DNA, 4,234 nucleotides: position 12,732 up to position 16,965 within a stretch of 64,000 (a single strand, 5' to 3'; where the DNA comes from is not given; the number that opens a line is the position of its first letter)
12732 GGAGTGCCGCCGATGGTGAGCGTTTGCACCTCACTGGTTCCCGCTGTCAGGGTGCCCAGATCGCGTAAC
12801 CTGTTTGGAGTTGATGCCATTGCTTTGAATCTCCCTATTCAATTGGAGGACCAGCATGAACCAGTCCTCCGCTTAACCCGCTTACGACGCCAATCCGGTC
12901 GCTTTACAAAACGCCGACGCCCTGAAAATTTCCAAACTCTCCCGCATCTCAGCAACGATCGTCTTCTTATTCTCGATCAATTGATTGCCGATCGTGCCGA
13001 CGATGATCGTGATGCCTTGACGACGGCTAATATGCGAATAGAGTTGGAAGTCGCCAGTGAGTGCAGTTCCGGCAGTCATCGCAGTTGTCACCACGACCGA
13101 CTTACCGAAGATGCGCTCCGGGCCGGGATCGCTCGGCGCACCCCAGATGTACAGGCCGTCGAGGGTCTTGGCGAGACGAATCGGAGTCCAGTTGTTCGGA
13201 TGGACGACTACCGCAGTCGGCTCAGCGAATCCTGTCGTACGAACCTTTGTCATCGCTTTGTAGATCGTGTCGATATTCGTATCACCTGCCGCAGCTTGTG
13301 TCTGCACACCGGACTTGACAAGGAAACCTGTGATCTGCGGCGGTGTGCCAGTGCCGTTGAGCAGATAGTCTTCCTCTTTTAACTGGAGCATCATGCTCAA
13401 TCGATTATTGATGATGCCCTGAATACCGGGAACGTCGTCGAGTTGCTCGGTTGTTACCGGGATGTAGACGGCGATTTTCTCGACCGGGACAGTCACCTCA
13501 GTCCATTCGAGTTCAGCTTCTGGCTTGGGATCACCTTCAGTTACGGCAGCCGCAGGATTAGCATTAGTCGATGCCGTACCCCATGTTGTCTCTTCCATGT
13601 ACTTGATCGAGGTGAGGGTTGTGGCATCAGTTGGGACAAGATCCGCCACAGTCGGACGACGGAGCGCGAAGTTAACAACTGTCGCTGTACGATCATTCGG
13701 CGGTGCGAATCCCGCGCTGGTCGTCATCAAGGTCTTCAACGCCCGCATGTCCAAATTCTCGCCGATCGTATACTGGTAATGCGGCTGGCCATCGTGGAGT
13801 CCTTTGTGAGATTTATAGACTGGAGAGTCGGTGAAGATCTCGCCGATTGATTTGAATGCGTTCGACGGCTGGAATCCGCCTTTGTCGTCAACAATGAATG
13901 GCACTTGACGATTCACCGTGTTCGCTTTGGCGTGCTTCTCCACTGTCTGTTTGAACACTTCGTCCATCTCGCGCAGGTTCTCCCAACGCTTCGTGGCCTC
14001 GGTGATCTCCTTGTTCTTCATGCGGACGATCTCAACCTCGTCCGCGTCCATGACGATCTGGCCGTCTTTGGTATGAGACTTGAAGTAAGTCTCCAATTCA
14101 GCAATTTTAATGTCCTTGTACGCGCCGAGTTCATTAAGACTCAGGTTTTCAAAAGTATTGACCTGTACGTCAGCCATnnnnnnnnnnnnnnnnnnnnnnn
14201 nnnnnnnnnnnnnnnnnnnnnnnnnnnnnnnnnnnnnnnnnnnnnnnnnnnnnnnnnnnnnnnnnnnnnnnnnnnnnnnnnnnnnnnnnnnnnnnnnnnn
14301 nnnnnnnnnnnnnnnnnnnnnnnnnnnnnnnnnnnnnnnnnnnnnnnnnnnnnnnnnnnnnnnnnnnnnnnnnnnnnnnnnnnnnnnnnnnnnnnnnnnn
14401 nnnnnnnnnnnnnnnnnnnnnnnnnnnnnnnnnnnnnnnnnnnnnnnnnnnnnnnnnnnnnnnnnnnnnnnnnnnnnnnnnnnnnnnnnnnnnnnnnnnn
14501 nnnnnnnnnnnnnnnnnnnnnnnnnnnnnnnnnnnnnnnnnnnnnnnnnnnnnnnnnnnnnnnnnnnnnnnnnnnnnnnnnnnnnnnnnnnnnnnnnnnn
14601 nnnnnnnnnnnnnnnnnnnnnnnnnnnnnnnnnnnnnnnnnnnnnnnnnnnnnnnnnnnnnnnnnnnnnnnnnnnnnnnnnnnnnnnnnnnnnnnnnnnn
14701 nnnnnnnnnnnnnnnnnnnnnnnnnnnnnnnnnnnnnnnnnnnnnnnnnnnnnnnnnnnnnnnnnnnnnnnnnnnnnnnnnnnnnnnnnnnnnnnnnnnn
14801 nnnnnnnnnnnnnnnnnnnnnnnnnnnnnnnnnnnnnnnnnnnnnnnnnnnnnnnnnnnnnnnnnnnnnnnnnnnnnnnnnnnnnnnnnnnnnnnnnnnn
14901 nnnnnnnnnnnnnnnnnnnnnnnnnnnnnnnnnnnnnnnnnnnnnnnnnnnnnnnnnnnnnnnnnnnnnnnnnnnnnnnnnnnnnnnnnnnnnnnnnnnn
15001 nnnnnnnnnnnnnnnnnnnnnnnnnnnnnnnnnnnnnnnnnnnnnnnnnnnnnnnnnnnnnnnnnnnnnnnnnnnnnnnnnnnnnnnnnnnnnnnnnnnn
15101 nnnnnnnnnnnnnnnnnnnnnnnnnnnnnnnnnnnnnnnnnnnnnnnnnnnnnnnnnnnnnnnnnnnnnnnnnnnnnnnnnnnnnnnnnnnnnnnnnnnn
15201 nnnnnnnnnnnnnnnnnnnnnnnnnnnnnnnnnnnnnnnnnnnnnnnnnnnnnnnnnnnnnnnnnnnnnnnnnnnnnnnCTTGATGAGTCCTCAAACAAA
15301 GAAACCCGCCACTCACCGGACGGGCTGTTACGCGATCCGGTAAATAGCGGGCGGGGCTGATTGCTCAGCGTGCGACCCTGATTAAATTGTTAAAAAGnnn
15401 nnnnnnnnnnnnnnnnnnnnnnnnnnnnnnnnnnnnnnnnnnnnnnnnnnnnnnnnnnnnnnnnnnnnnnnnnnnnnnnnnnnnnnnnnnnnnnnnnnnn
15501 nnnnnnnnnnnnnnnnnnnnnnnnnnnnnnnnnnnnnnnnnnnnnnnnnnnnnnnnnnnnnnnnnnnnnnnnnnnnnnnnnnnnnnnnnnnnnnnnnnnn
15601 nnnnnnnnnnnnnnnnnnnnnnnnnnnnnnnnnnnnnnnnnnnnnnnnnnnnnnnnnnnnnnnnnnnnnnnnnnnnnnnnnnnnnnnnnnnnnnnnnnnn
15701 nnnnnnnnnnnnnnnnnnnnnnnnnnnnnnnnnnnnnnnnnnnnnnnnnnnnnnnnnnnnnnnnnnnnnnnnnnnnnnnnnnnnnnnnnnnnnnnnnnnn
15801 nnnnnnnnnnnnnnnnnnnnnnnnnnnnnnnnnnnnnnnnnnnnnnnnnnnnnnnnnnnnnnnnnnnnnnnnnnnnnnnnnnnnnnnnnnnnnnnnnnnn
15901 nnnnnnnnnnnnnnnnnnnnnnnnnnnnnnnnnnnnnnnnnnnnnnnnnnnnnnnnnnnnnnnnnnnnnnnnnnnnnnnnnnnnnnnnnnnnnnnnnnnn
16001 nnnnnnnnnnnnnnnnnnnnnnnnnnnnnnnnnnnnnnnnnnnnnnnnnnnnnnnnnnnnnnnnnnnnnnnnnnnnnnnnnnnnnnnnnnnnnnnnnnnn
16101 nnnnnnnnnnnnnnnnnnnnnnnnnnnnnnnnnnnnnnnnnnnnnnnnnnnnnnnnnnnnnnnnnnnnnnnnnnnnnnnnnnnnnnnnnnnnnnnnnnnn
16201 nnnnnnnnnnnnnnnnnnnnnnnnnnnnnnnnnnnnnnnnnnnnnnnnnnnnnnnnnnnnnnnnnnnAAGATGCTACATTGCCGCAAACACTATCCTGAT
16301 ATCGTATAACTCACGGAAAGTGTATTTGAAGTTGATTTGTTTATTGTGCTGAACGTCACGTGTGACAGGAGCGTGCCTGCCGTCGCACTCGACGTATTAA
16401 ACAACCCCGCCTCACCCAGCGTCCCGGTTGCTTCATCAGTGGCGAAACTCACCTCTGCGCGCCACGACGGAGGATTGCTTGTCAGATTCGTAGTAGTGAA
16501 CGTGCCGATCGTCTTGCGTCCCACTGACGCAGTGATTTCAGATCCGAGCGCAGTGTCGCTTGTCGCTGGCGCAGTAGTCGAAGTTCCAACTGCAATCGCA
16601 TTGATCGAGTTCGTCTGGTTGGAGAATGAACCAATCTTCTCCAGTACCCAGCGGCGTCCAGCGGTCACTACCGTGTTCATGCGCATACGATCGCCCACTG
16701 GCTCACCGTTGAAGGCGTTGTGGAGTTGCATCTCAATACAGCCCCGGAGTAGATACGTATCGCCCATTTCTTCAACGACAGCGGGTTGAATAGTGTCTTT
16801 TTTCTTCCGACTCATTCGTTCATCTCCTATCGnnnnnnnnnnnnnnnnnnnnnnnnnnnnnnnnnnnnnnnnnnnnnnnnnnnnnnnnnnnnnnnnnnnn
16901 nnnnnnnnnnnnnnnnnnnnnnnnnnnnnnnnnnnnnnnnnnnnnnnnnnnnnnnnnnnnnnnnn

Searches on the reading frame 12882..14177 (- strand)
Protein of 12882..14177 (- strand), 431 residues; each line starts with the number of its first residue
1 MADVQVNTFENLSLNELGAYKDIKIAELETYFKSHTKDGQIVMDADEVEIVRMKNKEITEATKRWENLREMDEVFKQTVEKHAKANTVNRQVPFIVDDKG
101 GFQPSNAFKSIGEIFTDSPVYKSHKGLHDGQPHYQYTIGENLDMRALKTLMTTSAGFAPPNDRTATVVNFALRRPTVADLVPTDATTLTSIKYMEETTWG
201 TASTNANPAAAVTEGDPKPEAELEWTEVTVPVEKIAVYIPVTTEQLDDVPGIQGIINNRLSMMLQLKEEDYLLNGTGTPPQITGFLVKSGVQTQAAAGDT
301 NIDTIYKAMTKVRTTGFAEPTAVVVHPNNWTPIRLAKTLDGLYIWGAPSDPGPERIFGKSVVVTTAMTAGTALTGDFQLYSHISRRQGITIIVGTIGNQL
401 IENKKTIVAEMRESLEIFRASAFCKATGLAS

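Call 11: search_protein_families(library=phrogs, proteins=[window:12882-14177:-], max_evalue=0.001)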
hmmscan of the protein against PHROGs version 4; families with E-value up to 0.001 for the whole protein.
window:12882-14177:- (431 aa): 3 families
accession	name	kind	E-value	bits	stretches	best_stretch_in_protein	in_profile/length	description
phrog_10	-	head and packaging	5.9e-47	162.1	1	48-428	286-635/752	major head protein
phrog_617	-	head and packaging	2.3e-14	54.2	1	203-425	391-620/626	major head protein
phrog_2263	-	head and packaging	1.8e-07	31.5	1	5-377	153-495/551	major head protein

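Call 12: search_protein_families(library=pfam, proteins=[window:12882-14177:-], max_evalue=0.001)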
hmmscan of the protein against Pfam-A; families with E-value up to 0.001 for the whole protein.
window:12882-14177:- (431 aa): 2 families
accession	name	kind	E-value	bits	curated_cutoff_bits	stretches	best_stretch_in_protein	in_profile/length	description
PF05065.19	Phage_capsid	-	1.2e-36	127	24.2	1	159-427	5-279/280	Phage capsid family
PF04454.18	Linocin_M18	-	0.00049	19.9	24.3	1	267-334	114-182/253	Encapsulating protein for peroxidase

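Call 16: search_dna_similar(query=window:12882-14177:-, collection=phages, mode=protein, max_rows=15)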
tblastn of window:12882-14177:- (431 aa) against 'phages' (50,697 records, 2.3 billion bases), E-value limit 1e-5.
Records with a match: 967; places in all: 967; records where one place covers at least 80% of the query: 104.
Best place of each record, by identity: <60% 967.
By first word of the organism name: Mycobacterium 238; Salinibacter 184; Arthrobacter 158; Microbacterium 94; Gordonia 64; Escherichia 32; Vibrio 25; Moraxella 23; Pseudomonas 20; Corynebacterium 16; and 32 more.
By host as written in the record: Salinibacter ruber M8 184; Mycobacterium smegmatis mc2 155 180; Arthrobacter sp. ATCC 21022 104; Microbacterium foliorum NRRL B-24224 53; Gordonia terrae 3612 41; Microbacterium foliorum NRRL B-24224 SEA 31; Escherichia coli 25; Moraxella catarrhalis 23; and 122 more.
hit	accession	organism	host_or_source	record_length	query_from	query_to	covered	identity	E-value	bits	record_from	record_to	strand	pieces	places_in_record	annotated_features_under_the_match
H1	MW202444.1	Bacteriophage sp.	Manatee Spring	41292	13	429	97%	37.0%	2e-63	227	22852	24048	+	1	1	major capsid protein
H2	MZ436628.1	Microcystis phage Mwe-Yong1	Microcystis sp.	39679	46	429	89%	35.4%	2e-58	212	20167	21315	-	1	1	major capsid protein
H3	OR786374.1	Sinorhizobium phage StopSmel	Sinorhizobium meliloti NRRL L-50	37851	48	429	89%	34.4%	6e-52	193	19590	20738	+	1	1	major capsid protein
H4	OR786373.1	Sinorhizobium phage Aussie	Sinorhizobium meliloti NRRL L-50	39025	49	429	88%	34.1%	2e-53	197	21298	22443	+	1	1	major capsid protein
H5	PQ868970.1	Curtobacterium phage Teagster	Curtobacterium flaccumfaciens NRRL ...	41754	46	427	89%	31.4%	4e-28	123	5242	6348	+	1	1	5: major capsid protein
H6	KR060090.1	Pseudoalteromonas phage Pq0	Pseudoalteromonas sp. Bq0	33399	12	427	97%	28.0%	3e-22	105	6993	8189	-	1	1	major capsid protein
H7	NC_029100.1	Pseudoalteromonas phage Pq0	Pseudoalteromonas sp. Bq0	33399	12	427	97%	28.0%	3e-22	105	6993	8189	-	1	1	major capsid protein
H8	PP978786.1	Mycobacterium phage Journey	Mycobacterium smegmatis mc2 155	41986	77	425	81%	32.2%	9e-26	116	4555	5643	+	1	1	6: major capsid protein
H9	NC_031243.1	Mycobacterium phage Xeno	Mycobacterium smegmatis mc2 155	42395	77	425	81%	32.2%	9e-26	116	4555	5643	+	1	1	6: major head protein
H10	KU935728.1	Mycobacterium phage Xeno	Mycobacterium smegmatis mc2 155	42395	77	425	81%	32.2%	9e-26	116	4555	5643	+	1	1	6: major capsid protein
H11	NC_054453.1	Mycobacterium phage Fulbright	Mycobacterium smegmatis mc2 155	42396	77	425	81%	32.2%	9e-26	116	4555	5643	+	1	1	6: major head protein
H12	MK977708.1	Mycobacterium phage Fulbright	Mycobacterium smegmatis mc2 155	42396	77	425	81%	32.2%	9e-26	116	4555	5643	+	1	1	6: major capsid protein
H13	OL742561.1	Mycobacterium phage Duplicity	Mycobacterium smegmatis mc2 155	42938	77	425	81%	32.2%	9e-26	116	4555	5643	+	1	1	6: major capsid protein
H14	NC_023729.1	Mycobacterium phage Charlie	Mycobacterium smegmatis mc2 155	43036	77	425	81%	32.2%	9e-26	116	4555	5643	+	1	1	6: major head protein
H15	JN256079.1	Mycobacterium phage Charlie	Mycobacterium smegmatis mc2 155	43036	77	425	81%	32.2%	9e-26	116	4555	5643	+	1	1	6: major capsid protein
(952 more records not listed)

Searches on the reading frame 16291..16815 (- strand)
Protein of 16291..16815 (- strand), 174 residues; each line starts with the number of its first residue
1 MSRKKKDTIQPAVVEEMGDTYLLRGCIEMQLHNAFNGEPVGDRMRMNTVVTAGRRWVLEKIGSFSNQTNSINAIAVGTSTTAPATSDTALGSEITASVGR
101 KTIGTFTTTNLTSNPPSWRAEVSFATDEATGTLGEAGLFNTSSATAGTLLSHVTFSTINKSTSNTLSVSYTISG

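Call 54: search_protein_families(library=pfam, proteins=[window:16291-16815:-], max_evalue=0.01)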
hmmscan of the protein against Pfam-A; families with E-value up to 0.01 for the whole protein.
window:16291-16815:- (174 aa): 1 family
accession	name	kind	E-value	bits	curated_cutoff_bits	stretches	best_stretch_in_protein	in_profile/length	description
PF05658.19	YadA_head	-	0.0096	16.7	25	0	71-92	4-25/27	YadA head domain repeat (2 copies)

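Call 72: search_protein_families(library=ncbifam, proteins=[window:16291-16815:-], max_evalue=0.01)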
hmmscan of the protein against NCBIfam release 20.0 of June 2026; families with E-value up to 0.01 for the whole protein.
window:16291-16815:- (174 aa): 0 families

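Call 83: search_solved_structures(query=window:16291-16815:-, max_evalue=10, show_alignments=2)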
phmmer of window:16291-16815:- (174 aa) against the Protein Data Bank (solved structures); distinct sequences matched with E-value up to 10: 1.
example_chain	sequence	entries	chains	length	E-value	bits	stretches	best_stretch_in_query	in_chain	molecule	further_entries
6y2p_C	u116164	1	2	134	0.24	14.6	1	66-158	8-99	Antitoxin RnlB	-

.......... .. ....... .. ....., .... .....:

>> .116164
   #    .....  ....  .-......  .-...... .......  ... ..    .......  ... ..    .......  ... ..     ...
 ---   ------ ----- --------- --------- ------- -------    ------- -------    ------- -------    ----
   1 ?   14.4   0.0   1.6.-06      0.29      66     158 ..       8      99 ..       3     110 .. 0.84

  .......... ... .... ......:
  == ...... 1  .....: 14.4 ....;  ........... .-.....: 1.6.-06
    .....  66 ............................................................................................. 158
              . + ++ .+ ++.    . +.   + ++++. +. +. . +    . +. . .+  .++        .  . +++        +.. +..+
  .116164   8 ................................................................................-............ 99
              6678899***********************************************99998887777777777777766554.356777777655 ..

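Call 84: search_protein_families(library=phrogs, proteins=[window:16291-16815:-], max_evalue=0.01)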
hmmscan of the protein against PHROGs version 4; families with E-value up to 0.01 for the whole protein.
window:16291-16815:- (174 aa): 4 families
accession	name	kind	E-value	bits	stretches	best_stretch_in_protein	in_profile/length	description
phrog_5417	-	unknown function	1.1e-19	71.7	1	32-172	18-154/156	-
phrog_4176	-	tail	2.9e-09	37.9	1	58-155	43-139/309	tail fiber protein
phrog_11259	-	unknown function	5.8e-06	26.3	1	132-173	163-205/383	-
phrog_21822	-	unknown function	0.00029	21.6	1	64-171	105-203/330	-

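Call 104: search_solved_structures(query=A5, max_evalue=10, show_alignments=2)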
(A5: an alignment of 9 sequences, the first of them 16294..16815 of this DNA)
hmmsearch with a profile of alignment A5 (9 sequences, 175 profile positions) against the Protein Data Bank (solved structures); distinct sequences matched with E-value up to 10: 0.

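Call 114: find_related_loci(query=window:16294-16815:-, collection=genome_contigs, flank=10000)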
Query window:16294-16815:- (174 aa) in genome_contigs; peptide patterns used: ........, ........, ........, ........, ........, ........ (x = any residue, [..] = any of these).
143 stretches matched a pattern; 1 encode a relative of the query (tblastn E <= 1e-3); 1 distinct loci.
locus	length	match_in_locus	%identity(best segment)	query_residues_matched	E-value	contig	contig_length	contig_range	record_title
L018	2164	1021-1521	79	1-173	4e-91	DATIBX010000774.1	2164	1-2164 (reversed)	MAG TPA_asm: Pyrinomonadaceae bacterium isolate SMAG_U16301 k141_734330, whole genome shotgun sequence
